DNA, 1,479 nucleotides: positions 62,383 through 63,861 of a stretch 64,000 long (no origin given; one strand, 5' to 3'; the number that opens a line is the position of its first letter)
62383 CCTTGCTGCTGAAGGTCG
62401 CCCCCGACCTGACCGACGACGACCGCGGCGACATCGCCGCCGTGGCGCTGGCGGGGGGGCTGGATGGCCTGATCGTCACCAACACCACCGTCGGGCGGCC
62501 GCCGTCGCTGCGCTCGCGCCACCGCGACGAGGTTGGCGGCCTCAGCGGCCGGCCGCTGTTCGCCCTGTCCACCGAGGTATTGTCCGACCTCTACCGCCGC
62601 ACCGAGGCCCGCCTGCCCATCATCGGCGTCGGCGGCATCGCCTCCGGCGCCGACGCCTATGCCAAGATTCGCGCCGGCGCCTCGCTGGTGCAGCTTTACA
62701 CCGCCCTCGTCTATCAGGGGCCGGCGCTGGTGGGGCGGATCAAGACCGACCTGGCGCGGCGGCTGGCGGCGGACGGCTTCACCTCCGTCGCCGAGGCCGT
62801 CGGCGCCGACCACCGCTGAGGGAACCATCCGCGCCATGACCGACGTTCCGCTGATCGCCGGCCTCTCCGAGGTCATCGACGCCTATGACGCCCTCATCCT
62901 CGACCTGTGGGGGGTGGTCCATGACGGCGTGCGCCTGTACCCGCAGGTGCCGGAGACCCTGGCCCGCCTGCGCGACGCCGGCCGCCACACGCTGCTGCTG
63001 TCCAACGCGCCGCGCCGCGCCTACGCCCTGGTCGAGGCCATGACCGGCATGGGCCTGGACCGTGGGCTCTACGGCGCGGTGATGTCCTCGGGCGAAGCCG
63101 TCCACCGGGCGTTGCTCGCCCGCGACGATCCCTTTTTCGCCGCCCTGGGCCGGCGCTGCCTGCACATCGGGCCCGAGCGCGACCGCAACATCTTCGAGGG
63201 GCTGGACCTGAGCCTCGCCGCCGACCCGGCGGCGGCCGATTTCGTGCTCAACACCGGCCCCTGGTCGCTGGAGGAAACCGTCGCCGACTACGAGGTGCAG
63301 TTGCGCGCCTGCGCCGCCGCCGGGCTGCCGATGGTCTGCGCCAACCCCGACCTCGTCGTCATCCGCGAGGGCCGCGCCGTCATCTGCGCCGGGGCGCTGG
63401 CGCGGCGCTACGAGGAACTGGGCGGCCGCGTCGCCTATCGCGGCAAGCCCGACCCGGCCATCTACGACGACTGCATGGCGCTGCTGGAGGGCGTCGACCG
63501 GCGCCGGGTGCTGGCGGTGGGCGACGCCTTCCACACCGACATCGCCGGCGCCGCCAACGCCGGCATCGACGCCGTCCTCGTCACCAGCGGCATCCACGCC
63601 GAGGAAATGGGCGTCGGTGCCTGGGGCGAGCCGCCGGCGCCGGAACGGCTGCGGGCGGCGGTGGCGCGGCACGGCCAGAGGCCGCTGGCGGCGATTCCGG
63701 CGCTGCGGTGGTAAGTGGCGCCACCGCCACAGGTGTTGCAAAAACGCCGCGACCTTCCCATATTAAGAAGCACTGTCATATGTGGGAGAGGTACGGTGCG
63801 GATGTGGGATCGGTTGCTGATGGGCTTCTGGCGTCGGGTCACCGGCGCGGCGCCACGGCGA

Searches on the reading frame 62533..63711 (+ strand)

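Call 42: search_protein_families(library=pfam, proteins=[window:62533-63711:+], max_evalue=0.0001)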
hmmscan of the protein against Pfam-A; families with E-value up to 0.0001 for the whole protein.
window:62533-63711:+ (393 aa): 4 families
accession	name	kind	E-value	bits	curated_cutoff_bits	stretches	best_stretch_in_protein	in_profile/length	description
PF13242.12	Hydrolase_like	-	1.3e-14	54.2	22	1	303-359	2-57/75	HAD-hyrolase-like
PF13344.12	Hydrolase_6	-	1.6e-13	51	27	1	122-226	2-100/101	Haloacid dehalogenase-like hydrolase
PF00702.32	Hydrolase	-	1.3e-11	45.7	26.4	1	296-344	145-191/191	haloacid dehalogenase-like hydrolase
PF13419.12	HAD_2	-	1.3e-06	29.1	23.8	1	302-350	132-178/178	Haloacid dehalogenase-like hydrolase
